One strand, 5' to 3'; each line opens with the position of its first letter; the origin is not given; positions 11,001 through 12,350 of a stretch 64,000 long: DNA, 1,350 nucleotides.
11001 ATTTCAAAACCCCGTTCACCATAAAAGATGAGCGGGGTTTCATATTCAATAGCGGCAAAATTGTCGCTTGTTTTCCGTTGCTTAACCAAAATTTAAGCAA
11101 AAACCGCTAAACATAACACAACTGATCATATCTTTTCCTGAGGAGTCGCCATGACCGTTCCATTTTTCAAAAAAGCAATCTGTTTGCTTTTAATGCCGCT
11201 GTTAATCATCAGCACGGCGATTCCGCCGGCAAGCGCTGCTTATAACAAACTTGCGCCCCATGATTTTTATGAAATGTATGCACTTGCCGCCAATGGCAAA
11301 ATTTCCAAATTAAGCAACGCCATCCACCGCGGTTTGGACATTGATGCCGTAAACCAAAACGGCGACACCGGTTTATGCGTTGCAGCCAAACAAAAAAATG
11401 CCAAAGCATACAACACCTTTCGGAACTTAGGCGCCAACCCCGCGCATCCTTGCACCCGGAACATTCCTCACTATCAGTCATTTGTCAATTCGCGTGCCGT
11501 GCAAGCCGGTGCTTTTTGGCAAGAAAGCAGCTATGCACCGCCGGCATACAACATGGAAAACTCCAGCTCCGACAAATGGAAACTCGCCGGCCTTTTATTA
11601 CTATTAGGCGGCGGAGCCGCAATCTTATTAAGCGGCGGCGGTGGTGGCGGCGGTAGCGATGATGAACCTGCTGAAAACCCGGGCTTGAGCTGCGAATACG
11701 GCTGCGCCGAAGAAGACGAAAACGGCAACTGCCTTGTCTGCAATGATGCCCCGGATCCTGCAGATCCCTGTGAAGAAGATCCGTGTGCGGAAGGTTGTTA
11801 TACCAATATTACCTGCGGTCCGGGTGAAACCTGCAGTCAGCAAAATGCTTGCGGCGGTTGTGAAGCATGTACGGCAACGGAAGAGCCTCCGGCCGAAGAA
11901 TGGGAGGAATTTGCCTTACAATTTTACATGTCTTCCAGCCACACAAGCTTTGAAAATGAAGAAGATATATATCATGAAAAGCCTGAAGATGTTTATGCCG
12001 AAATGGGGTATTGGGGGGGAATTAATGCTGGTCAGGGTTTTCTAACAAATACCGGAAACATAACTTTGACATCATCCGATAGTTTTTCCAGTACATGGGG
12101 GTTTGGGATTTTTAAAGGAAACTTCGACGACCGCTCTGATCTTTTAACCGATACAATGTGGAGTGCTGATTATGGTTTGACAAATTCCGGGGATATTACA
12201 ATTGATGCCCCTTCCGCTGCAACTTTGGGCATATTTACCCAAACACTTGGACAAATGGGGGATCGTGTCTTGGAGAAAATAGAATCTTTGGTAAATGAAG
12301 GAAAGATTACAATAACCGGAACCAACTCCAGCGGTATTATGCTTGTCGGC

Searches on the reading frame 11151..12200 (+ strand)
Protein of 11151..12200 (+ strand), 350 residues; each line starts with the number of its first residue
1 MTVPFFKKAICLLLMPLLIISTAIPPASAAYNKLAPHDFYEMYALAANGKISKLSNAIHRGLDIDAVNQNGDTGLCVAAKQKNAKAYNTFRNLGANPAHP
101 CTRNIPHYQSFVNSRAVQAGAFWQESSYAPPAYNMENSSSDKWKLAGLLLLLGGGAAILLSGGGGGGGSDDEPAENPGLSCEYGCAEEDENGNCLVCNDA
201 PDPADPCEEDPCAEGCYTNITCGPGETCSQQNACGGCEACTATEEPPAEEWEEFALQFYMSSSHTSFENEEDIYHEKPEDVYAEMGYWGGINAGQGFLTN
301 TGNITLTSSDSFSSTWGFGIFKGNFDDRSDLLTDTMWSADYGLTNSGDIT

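Call 52: find_homologous_proteins(query=window:11151-12200:+, max_evalue=0.001)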
Query window:11151-12200:+ (350 aa): 8 proteins with E <= 0.001 among 8000 candidates.
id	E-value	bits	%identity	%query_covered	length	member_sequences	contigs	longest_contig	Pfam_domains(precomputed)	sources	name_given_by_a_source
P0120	1.1e-54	204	57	41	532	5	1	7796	PF03797.26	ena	-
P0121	1.5e-52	197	55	41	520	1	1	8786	PF03797.26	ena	-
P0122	1.6e-52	197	54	46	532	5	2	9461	PF03797.26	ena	-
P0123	4.4e-31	126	47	33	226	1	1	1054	-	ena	-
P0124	1.1e-26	112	49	31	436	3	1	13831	PF00053.31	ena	-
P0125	2.9e-26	110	49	29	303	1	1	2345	PF00053.31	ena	-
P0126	8.4e-18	83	45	28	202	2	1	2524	-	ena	-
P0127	9.5e-16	76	37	37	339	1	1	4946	-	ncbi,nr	ncbi:MAG: hypothetical protein IJW75_01405, partial [Alphaproteobacteria bacterium]|nr:hypothetical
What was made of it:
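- Two of them carry Laminin_EGF, PF00053 (call 52).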
